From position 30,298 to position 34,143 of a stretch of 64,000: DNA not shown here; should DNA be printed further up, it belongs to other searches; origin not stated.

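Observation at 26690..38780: Glt/Nfs-like envelope-complex gene cluster immediately downstream of mglBA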

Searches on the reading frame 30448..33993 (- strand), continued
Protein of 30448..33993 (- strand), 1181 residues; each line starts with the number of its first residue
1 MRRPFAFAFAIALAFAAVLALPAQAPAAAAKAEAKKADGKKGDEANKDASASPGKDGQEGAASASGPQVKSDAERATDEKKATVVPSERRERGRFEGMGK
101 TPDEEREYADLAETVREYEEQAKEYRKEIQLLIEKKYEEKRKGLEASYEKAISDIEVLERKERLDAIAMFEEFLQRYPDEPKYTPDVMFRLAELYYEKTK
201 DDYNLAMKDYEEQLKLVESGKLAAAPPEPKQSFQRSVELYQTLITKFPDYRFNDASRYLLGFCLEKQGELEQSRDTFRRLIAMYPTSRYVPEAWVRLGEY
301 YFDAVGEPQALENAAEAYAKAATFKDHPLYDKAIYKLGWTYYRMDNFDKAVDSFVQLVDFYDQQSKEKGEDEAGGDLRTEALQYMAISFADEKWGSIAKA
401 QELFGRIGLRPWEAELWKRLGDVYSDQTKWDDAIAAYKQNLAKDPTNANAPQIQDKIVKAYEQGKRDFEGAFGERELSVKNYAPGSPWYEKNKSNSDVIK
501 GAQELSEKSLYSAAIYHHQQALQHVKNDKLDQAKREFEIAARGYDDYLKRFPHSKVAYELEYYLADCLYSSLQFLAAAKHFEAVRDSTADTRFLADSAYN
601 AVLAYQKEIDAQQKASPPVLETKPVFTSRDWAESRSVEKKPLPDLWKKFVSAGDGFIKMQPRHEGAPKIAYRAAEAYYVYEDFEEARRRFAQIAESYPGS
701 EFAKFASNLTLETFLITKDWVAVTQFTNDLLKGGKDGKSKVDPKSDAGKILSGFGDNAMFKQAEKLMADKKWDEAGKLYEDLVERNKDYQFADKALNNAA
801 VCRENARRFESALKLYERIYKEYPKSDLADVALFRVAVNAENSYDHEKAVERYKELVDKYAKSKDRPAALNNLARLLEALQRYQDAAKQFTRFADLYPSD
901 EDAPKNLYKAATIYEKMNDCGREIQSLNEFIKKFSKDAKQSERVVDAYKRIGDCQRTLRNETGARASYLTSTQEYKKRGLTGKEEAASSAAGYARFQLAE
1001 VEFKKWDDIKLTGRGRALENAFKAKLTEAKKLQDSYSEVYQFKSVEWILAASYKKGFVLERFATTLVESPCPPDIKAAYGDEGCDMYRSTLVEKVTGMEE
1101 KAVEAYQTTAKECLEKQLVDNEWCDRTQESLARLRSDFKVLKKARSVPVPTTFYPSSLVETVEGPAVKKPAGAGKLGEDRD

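Call 77: find_encoding_contigs(protein=P0408, flank=10000, max_places=1)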
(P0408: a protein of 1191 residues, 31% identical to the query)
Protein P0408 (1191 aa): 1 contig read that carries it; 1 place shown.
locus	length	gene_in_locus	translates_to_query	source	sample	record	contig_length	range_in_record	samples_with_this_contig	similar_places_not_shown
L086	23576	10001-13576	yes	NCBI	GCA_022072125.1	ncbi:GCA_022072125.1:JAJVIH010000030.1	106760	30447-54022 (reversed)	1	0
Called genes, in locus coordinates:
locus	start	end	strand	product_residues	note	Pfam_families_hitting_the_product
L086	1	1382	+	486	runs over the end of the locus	PF05235:CHAD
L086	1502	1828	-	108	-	-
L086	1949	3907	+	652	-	PF10342:Kre9_KNH (faint)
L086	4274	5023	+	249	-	-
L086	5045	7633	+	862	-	-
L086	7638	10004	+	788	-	PF12895:ANAPC3 (faint), PF07719:TPR_2 (faint), PF13432:TPR_16 (weak), PF14559:TPR_19 (weak)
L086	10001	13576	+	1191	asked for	PF13525:YfiO (faint), PF07719:TPR_2 (faint), PF13174:TPR_6 (faint), PF13424:TPR_12 (faint), PF13428:TPR_14 (faint), PF13432:TPR_16 (faint), PF13181:TPR_8 (faint)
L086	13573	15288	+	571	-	PF14559:TPR_19 (faint), PF13174:TPR_6 (faint), PF12895:ANAPC3 (faint), PF13181:TPR_8 (faint), PF13432:TPR_16, PF23914:TPR_CcmH_CycH (weak), PF00515:TPR_1 (weak), PF07719:TPR_2 (weak), +8 more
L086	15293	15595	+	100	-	-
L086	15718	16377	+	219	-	PF01618:MotA_ExbB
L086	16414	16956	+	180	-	PF02472:ExbD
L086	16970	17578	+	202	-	PF02472:ExbD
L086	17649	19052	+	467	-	-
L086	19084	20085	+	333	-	-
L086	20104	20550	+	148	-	PF00027:cNMP_binding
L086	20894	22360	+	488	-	PF01523:PmbA_TldD_1st, PF19290:PmbA_TldD_2nd (faint), PF19289:PmbA_TldD_3rd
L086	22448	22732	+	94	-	-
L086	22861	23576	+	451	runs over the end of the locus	PF19289:PmbA_TldD_3rd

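Call 79: search_protein_families(library=ncbifam, max_evalue=0.001, proteins=[L086:4274-5023:+, L086:5045-7633:+, L086:7638-10004:+, L086:13573-15288:+, L086:15293-15595:+, L086:15718-16377:+, L086:16414-16956:+, L086:16970-17578:+, L086:17649-19052:+, L086:19084-20085:+])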
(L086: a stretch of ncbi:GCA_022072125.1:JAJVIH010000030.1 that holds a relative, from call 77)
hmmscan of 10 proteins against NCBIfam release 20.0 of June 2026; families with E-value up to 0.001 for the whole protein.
L086:4274-5023:+ (249 aa): 0 families

L086:5045-7633:+ (862 aa): 0 families

L086:7638-10004:+ (788 aa): 5 families
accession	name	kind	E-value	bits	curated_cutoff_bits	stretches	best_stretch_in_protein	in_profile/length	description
NF033756.1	gliding_GltC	equivalog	5.9e-20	71.5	450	2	190-384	249-450/622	adventurous gliding motility protein GltC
TIGR02795.1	tol_pal_ybgF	equivalog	6.1e-09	36.5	90.1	0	218-286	40-104/119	tol-pal system protein YbgF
TIGR02917.1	PEP_TPR_lipo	equivalog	8.2e-08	30.6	312.2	1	263-358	606-697/899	XrtA/PEP-CTERM system TPR-repeat protein PrsT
NF052415.1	T3SS_chap_SctY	equivalog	1.1e-06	29.1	70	0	295-353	43-100/106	type III secretion apparatus assembly chaperone SctY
NF040959.1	MamA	equivalog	2.2e-05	24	200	0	263-350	42-125/204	magnetosome protein MamA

L086:13573-15288:+ (571 aa): 21 families
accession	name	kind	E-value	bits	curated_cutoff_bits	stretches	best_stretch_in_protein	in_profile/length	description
NF033758.1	gliding_GltE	equivalog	1.1e-29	103.7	225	1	124-460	73-398/411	adventurous gliding motility TPR repeat lipoprotein GltE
NF040959.1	MamA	equivalog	1.1e-28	100.1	200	2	245-407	42-202/204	magnetosome protein MamA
TIGR02521.1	type_IV_pilW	equivalog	1.2e-26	93.7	154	2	235-390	26-183/234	type IV pilus biogenesis/stability protein PilW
TIGR02917.1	PEP_TPR_lipo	equivalog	1.2e-26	92.9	312.2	1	152-455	276-572/899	XrtA/PEP-CTERM system TPR-repeat protein PrsT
NF033762.1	social_mot_Tgl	equivalog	4.9e-19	68.6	225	1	177-366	37-228/252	social motility TPR repeat lipoprotein Tgl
NF047507.1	TPR_BatC_Lepto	exception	3.6e-13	49.5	175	1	247-317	65-139/214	TPR repeat-containing protein BatC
NF033920.0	C39_PA2778_fam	equivalog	4.4e-13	49.2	150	1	325-392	173-240/255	PA2778 family cysteine peptidase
NF002725.1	PRK02603.1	equivalog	4.5e-13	49.6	143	1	270-346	67-144/173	photosystem I assembly protein Ycf3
NF008391.2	PRK11189.1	equivalog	5.4e-11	42.5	250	1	261-365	52-156/297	lipoprotein NlpI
NF047371.1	FlcA_CTERM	equivalog_domain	2.3e-09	36.3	300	1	238-370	402-535/646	periplasmic flagellar collar protein FlcA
NF008757.0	PRK11788.1-5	equivalog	4.5e-09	35.9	363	1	220-458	49-277/388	lipopolysaccharide assembly protein LapB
TIGR02552.1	LcrH_SycD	equivalog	6.2e-09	35.7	104.8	1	317-383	28-93/136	SycD/LcrH family type III secretion system chaperone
TIGR00540.1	TPR_hemY_coli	hypoth_equivalog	4e-08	32.4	142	1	287-368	305-385/385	heme biosynthesis-associated TPR protein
NF052415.1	T3SS_chap_SctY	equivalog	2e-07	31.5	70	1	280-370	12-105/106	type III secretion apparatus assembly chaperone SctY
TIGR00990.1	3a0801s09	subfamily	3.7e-07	29.2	757.25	0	117-217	379-479/615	mitochondrial import receptor subunit TOM70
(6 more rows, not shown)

L086:15293-15595:+ (100 aa): 1 family
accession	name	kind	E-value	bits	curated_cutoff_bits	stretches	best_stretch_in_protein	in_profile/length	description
NF033764.1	gliding_CglF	equivalog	0.00024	21.1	90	1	32-96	17-86/88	adventurous gliding motility protein CglF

L086:15718-16377:+ (219 aa): 6 families
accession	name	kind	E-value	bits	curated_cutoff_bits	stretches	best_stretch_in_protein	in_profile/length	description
TIGR02796.1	tolQ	equivalog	6.6e-18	65.2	221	1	87-203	98-214/216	protein TolQ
NF008066.0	PRK10801.1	equivalog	1.9e-11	43.9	403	1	107-203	122-217/230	Tol-Pal system protein TolQ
TIGR02797.1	exbB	equivalog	1.4e-09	38.1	206.2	1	83-176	89-182/211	tonB-system energizer ExbB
TIGR02805.1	exbB2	equivalog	9.8e-09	35.5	135.35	1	108-178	51-120/138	TonB-system energizer ExbB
NF007722.0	PRK10414.1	equivalog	1.1e-07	31.6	402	1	106-180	124-197/244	tol-pal system-associated acyl-CoA thioesterase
NF005997.1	PRK08124.1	equivalog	0.00099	18.1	340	0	111-199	143-223/259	flagellar motor stator protein MotA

L086:16414-16956:+ (180 aa): 0 families

L086:16970-17578:+ (202 aa): 0 families

L086:17649-19052:+ (467 aa): 4 families
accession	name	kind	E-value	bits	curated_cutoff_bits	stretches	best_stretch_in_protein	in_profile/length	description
NF033760.1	gliding_GltG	equivalog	4.9e-40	137.7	650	1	34-467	224-649/650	adventurous gliding motility protein GltG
NF033768.1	myxo_SS_tail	domain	5.7e-26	90.5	40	1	373-464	2-92/92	AgmX/PglI C-terminal domain-containing protein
NF033761.1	gliding_GltJ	equivalog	1.9e-10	40.5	450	1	372-463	581-671/671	adventurous gliding motility protein GltJ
TIGR01352.1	tonB_Cterm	subfamily_domain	8.3e-07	29.3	27.1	1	402-465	12-75/76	TonB family protein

L086:19084-20085:+ (333 aa): 1 family
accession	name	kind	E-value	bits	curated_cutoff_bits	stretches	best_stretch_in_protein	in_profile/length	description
TIGR02168.1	SMC_prok_B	equivalog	3.6e-05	21.7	567.35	1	16-253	225-955/1181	chromosome segregation protein SMC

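Call 82: find_encoding_contigs(protein=P0375, flank=10000, max_places=1)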
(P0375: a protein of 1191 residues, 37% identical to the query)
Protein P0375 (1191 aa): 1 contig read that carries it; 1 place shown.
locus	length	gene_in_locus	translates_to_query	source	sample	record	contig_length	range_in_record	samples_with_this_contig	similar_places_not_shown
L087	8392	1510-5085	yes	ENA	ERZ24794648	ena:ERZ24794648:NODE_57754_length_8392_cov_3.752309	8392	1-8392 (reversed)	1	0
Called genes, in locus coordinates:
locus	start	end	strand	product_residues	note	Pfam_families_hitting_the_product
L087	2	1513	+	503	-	?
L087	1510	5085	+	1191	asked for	PF13428:TPR_14 (faint), PF07719:TPR_2 (faint), PF13174:TPR_6 (faint), PF13424:TPR_12 (faint), PF13431:TPR_17 (faint), PF13432:TPR_16 (faint), PF00515:TPR_1 (faint), PF13181:TPR_8 (faint), +1 more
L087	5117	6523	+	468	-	PF13414:TPR_11 (weak), PF13429:TPR_15 (weak), PF23914:TPR_CcmH_CycH, PF13424:TPR_12, PF13432:TPR_16, PF00515:TPR_1, PF13424:TPR_12, PF13414:TPR_11, +17 more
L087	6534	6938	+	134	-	-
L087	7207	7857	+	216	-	PF01618:MotA_ExbB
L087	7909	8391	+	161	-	?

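Call 87: find_encoding_contigs(protein=P0458, flank=10000, max_places=1)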
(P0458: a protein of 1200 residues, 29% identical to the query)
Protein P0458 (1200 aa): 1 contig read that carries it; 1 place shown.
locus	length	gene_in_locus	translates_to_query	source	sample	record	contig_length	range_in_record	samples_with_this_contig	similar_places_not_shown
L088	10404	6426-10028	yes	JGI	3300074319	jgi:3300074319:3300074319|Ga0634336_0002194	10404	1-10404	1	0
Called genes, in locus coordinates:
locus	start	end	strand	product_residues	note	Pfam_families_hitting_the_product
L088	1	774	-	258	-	?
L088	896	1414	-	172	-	-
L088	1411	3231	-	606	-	PF05299:Peptidase_M61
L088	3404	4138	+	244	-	-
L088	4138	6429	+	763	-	PF07719:TPR_2 (faint), PF12895:ANAPC3 (faint), PF13176:TPR_7 (faint), PF13424:TPR_12 (faint), PF13432:TPR_16 (faint), PF14559:TPR_19 (faint), PF00515:TPR_1 (faint), PF13174:TPR_6 (faint), +2 more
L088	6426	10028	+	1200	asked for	PF13174:TPR_6 (faint), PF13525:YfiO (faint), PF13432:TPR_16 (faint), PF14559:TPR_19 (faint)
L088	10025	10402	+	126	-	?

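Call 88: find_encoding_contigs(protein=P0435, flank=10000, max_places=1)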
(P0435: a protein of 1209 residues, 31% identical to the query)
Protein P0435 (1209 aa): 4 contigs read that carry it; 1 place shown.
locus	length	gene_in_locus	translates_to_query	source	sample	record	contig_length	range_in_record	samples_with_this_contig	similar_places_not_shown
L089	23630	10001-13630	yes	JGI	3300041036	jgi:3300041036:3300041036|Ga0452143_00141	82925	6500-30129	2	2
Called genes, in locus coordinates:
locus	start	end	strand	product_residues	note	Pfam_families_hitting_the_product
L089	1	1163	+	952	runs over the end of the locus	PF13688:Reprolysin_5 (faint)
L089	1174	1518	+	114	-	-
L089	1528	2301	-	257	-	PF00561:Abhydrolase_1 (faint), PF12146:Hydrolase_4, PF12697:Abhydrolase_6 (weak)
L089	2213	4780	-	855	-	PF00753:Lactamase_B, PF12706:Lactamase_B_2, PF16661:Lactamase_B_6, PF10996:Beta-Casp, PF07521:RMMBL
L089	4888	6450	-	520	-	PF02985:HEAT (faint), PF13646:HEAT_2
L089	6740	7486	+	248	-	-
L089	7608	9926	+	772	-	PF07719:TPR_2 (faint), PF13432:TPR_16 (faint)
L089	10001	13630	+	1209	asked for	PF00515:TPR_1 (faint), PF07719:TPR_2 (faint), PF13174:TPR_6 (faint), PF13424:TPR_12 (faint), PF13428:TPR_14 (faint), PF13432:TPR_16 (faint), PF14559:TPR_19 (faint), PF13176:TPR_7 (faint)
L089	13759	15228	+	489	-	PF13428:TPR_14 (faint), PF24575:TPR_Slam (faint), PF00515:TPR_1 (faint), PF07719:TPR_2 (faint), PF13176:TPR_7 (faint), PF13414:TPR_11 (faint), PF14559:TPR_19 (faint), PF13432:TPR_16 (weak), +1 more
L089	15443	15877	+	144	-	-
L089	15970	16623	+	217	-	PF01618:MotA_ExbB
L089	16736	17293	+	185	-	PF02472:ExbD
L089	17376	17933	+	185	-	PF02472:ExbD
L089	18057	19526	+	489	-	-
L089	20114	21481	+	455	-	-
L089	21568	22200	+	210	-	PF02563:Poly_export, PF10531:SLBB, PF22461:SLBB_2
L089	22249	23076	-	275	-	-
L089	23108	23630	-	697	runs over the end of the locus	PF13458:Peripla_BP_6, PF01094:ANF_receptor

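Call 94: find_encoding_contigs(protein=P0349, flank=10000, max_places=1)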
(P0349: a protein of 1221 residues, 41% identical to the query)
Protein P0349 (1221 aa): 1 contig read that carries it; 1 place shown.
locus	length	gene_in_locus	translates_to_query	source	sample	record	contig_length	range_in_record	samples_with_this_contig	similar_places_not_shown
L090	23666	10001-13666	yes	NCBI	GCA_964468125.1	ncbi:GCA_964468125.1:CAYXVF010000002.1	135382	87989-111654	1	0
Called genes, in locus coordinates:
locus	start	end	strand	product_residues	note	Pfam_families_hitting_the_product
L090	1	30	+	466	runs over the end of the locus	PF01979:Amidohydro_1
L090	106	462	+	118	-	-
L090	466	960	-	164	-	-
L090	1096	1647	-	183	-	-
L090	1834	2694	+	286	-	-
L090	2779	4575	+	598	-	PF05496:RuvB_N (faint), PF13177:DNA_pol3_delta2, PF13401:AAA_22 (weak), PF00004:AAA, PF22608:DNAX_ATPase_lid, PF12169:DNA_pol3_gamma3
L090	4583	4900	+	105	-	PF02575:YbaB_DNA_bd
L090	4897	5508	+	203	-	PF21176:RecR_HhH, PF02132:RecR_ZnF (weak), PF01751:Toprim, PF13662:Toprim_4, PF21175:RecR_C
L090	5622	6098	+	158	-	PF03259:Robl_LC7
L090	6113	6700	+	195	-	PF00025:Arf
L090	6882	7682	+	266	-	-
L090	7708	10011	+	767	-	PF13432:TPR_16 (faint), PF07719:TPR_2 (faint), PF13174:TPR_6 (faint), PF12895:ANAPC3 (weak)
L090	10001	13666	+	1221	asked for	PF07719:TPR_2 (faint), PF13181:TPR_8 (faint), PF13424:TPR_12 (faint), PF13428:TPR_14 (faint), PF13525:YfiO (faint), PF13174:TPR_6 (faint), PF14559:TPR_19 (faint), PF13432:TPR_16 (weak), +2 more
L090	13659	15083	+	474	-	-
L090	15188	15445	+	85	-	-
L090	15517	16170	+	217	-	PF01618:MotA_ExbB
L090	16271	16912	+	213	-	PF02472:ExbD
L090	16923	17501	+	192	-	PF02472:ExbD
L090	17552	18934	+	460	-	-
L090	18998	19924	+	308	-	-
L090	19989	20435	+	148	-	PF00027:cNMP_binding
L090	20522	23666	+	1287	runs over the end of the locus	PF01839:FG-GAP (faint), PF25292:Beta-prop_CGLA (faint), PF13517:FG-GAP_3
